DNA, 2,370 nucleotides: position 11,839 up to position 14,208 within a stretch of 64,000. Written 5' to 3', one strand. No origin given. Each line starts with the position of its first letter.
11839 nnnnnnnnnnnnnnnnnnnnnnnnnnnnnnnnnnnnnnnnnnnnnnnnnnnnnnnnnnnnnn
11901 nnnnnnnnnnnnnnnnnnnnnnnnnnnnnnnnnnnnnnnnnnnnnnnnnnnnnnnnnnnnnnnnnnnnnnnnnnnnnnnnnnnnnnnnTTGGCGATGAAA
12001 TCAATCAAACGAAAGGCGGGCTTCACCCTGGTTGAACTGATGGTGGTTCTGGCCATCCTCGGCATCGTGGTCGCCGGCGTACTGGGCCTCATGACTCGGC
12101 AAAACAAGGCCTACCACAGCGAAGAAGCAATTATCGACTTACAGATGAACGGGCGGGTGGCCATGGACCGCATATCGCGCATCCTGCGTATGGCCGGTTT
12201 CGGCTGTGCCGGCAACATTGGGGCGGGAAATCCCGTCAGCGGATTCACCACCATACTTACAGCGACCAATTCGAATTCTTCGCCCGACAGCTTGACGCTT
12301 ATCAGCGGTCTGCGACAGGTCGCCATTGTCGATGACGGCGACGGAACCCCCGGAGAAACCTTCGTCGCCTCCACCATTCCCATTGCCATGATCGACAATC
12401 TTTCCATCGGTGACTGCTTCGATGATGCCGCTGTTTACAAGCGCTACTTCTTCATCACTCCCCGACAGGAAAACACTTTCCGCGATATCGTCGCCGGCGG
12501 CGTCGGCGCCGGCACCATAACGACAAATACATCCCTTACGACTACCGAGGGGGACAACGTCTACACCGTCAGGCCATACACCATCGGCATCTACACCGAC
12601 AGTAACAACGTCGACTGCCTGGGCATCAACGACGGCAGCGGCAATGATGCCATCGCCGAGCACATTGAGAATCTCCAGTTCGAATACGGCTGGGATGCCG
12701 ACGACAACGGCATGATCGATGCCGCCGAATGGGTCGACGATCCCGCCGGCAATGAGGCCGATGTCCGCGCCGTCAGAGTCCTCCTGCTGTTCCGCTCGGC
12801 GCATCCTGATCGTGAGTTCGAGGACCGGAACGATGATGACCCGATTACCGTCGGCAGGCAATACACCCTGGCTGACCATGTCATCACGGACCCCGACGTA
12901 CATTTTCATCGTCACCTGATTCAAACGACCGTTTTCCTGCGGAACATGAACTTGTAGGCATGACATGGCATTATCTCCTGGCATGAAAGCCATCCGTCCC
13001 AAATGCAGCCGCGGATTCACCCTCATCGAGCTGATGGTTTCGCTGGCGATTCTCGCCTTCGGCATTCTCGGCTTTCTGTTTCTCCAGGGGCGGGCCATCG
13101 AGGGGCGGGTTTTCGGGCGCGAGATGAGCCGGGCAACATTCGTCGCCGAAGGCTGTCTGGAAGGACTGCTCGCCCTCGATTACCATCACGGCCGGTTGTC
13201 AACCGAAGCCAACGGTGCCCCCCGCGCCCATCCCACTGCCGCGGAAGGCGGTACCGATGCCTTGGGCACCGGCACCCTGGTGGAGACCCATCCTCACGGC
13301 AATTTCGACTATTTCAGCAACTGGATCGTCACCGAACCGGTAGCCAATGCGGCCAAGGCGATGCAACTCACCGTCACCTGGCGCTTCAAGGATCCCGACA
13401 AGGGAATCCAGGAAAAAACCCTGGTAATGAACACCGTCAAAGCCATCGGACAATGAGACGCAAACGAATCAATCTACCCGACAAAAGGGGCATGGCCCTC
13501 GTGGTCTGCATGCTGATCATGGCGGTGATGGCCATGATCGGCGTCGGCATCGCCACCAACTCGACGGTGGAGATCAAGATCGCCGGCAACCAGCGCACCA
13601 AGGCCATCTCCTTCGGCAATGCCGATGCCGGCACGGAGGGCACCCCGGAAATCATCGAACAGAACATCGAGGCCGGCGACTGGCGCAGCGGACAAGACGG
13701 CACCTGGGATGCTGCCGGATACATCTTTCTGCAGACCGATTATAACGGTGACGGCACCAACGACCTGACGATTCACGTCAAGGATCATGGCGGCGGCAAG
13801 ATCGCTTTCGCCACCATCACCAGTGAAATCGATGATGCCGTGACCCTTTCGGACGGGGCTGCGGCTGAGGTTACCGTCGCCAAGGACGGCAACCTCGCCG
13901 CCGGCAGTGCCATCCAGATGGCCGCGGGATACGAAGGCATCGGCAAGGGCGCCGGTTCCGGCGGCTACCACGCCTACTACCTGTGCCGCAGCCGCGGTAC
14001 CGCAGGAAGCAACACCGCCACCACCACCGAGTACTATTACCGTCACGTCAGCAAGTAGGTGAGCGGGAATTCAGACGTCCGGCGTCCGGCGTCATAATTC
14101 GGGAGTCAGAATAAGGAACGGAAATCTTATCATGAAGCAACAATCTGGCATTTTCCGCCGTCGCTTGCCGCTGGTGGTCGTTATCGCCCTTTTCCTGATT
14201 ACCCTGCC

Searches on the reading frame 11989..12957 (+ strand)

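Call 75: search_protein_families(library=pfam, proteins=[window:11989-12957:+], max_evalue=0.00001)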
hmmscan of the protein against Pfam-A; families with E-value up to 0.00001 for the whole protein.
window:11989-12957:+ (322 aa): 2 families
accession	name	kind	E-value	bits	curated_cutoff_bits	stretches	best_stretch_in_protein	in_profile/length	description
PF16074.10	PilW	-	3.2e-13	50.2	26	1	214-319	23-124/124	Type IV Pilus-assembly protein W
PF07963.17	N_methyl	-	1.4e-09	37.5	21.2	1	7-32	2-27/27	Prokaryotic N-terminal methylation motif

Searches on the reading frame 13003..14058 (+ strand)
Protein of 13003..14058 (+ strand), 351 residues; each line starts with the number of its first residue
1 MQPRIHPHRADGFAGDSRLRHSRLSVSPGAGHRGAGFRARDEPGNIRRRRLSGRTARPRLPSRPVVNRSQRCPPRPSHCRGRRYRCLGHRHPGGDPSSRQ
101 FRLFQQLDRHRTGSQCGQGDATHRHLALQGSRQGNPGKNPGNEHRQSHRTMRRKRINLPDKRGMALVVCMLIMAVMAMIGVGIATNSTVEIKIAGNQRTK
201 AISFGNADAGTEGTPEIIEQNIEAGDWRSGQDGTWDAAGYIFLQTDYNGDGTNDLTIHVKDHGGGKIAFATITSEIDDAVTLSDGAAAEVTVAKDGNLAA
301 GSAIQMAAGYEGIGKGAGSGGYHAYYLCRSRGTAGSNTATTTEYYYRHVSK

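Call 75: search_protein_families(library=pfam, proteins=[window:13003-14058:+], max_evalue=0.00001)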
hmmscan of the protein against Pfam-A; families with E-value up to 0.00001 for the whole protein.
window:13003-14058:+ (351 aa): 1 family
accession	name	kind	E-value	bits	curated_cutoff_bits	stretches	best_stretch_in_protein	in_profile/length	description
PF14341.11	PilX_N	-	1.9e-08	34.6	25.5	1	162-211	1-50/51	PilX N-terminal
